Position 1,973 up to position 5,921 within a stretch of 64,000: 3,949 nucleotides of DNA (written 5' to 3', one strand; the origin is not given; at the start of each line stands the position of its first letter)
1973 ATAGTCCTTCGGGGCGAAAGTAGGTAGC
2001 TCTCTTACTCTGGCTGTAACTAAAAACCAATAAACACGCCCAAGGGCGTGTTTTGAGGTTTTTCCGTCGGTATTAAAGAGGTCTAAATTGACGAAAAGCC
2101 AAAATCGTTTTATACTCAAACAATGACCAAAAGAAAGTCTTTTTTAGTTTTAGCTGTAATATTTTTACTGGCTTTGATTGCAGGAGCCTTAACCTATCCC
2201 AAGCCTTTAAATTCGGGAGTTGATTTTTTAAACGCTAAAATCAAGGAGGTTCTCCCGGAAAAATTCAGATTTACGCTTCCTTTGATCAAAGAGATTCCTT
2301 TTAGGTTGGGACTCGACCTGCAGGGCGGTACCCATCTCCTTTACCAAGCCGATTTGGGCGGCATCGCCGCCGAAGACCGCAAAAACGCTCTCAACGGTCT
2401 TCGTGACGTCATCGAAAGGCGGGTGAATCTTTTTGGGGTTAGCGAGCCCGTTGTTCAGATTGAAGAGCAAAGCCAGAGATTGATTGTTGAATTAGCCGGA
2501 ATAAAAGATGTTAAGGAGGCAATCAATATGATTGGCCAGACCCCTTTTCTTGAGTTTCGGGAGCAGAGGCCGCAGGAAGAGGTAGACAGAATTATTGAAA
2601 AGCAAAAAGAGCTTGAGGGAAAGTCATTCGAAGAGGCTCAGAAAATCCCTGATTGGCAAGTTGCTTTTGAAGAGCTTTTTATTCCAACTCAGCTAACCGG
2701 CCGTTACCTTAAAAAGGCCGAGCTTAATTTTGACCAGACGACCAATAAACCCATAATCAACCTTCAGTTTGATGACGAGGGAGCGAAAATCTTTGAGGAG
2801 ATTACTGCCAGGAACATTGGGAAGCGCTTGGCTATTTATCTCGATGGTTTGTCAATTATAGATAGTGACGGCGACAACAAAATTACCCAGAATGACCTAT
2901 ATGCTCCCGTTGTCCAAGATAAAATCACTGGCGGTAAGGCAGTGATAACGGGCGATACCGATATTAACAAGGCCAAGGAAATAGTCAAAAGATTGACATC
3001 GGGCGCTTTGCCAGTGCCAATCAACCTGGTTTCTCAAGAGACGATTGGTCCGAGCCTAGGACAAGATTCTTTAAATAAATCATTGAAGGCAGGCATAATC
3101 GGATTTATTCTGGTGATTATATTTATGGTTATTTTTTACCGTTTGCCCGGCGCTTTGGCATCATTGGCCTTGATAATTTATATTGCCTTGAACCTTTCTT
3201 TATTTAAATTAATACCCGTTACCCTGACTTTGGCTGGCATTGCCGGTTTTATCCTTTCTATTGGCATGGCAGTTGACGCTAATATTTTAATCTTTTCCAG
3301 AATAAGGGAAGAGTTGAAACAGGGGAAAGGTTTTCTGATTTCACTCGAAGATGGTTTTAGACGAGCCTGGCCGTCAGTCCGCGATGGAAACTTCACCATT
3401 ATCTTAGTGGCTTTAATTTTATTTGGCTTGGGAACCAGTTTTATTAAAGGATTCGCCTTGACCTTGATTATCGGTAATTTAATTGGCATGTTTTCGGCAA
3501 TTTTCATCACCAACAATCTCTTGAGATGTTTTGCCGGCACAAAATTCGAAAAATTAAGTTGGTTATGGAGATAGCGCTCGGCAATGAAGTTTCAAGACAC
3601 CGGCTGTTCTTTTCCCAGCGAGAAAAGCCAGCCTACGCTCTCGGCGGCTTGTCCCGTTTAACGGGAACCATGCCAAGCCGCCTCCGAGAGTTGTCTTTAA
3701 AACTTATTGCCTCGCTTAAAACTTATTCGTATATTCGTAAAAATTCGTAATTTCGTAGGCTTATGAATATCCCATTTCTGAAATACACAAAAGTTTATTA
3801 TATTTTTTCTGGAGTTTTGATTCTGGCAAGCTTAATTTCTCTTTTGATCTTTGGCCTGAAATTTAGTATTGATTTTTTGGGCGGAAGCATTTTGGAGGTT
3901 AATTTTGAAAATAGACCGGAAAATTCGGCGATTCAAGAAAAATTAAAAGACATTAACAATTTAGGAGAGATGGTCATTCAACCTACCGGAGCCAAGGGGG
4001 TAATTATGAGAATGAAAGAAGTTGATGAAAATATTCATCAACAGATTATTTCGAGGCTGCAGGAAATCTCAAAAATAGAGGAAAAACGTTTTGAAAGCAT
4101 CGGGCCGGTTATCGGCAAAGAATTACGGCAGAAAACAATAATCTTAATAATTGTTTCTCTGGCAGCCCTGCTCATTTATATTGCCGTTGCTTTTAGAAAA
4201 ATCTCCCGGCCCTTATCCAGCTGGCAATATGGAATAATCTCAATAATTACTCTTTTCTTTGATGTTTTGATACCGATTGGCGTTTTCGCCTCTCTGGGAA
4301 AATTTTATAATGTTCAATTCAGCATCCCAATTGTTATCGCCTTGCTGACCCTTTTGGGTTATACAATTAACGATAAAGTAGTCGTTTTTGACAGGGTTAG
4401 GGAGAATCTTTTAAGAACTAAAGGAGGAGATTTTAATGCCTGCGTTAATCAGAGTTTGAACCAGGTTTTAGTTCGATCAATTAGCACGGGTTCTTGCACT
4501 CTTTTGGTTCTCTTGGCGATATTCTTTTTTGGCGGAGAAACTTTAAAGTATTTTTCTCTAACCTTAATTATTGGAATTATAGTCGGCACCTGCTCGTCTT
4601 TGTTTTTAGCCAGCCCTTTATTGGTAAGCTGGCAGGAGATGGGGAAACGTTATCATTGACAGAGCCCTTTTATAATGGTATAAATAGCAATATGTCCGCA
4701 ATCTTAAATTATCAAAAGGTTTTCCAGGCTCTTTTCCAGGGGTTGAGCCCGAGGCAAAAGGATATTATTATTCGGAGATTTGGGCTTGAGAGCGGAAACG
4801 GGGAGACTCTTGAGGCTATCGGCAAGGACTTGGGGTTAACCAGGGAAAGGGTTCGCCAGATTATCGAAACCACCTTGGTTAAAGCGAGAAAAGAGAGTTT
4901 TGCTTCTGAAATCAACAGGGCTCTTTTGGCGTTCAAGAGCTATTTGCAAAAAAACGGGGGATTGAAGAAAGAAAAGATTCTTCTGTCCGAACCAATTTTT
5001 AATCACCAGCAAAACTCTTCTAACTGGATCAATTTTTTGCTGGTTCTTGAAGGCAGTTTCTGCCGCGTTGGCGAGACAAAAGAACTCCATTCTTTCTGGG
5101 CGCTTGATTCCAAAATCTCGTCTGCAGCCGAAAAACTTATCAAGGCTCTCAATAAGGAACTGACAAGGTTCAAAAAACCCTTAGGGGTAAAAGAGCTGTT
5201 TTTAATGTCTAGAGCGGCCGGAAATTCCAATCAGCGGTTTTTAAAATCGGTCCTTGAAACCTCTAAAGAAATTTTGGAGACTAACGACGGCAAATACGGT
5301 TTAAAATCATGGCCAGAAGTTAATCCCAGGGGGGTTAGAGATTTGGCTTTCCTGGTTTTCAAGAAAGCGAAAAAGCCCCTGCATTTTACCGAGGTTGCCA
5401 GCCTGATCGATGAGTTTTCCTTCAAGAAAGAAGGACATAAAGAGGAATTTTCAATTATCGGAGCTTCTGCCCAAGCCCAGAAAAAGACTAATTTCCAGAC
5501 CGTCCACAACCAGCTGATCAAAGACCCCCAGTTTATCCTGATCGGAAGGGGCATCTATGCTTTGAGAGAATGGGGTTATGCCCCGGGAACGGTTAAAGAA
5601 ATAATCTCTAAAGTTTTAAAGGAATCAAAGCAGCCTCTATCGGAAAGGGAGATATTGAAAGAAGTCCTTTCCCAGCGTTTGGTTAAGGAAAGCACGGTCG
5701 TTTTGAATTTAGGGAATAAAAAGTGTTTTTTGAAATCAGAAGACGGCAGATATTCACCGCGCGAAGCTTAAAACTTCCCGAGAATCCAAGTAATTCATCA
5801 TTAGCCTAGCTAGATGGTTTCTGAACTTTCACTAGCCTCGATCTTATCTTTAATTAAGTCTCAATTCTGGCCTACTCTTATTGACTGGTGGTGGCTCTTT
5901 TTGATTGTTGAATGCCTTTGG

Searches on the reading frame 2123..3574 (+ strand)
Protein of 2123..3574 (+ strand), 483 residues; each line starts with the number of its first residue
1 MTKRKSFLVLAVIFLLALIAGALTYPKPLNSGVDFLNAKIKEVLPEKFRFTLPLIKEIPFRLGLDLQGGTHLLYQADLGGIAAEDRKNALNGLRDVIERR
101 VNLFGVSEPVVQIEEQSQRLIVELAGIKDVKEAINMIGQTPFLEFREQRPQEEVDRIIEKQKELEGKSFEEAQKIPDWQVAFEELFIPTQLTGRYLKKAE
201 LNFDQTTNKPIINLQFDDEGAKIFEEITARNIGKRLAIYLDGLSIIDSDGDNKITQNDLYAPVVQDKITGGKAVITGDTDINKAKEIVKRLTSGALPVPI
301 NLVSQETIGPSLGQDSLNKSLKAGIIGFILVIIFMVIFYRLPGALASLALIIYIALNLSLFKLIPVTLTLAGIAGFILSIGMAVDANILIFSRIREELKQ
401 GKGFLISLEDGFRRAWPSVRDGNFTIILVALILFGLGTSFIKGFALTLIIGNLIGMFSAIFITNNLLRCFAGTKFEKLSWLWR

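Call 81: search_protein_families(library=pfam, proteins=[window:2123-3574:+], max_evalue=0.0001)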
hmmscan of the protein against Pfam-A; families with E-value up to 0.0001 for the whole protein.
window:2123-3574:+ (483 aa): 5 families
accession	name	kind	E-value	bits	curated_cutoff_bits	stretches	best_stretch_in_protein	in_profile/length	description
PF22599.2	SecDF_P1_head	-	1.6e-24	86.4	27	1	190-298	20-114/114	SecDF, P1 head subdomain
PF02355.23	SecD_SecF_C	-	1.2e-19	70.9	20.5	1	301-469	14-185/189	Protein export membrane protein SecD/SecF, C-terminal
PF21760.3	SecD_1st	-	8.5e-17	60.8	27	1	94-148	5-58/60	Protein translocase subunit SecDF, P1 domain, N-terminal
PF03176.21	MMPL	-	4.9e-10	39.3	20.5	1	267-460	93-292/333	MMPL family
PF07549.19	Sec_GG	-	1.4e-05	24.9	20.3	1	59-77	7-25/28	SecD/SecF GG Motif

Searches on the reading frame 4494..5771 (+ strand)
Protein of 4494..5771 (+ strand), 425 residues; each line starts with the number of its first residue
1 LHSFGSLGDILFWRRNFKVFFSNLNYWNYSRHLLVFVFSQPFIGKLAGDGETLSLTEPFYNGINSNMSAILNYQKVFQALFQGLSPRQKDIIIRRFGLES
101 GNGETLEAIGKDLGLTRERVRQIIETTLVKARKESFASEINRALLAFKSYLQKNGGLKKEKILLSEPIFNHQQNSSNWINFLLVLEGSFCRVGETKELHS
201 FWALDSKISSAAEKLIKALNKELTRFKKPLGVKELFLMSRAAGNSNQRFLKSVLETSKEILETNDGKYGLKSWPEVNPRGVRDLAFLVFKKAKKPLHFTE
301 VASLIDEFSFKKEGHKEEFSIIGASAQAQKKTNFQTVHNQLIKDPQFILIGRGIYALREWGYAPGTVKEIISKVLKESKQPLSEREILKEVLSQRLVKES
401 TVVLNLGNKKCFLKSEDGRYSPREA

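Call 81: search_protein_families(library=pfam, proteins=[window:4494-5771:+], max_evalue=0.0001)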
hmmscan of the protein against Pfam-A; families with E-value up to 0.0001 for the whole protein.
window:4494-5771:+ (425 aa): 2 families
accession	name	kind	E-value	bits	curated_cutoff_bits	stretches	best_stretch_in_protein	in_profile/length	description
PF04545.22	Sigma70_r4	-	5.4e-13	48.7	24.1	1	81-132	2-49/50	Sigma-70, region 4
PF05066.19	HARE-HTH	-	5.6e-10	39.9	25.9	0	365-398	1-34/71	HB1, ASXL, restriction endonuclease HTH domain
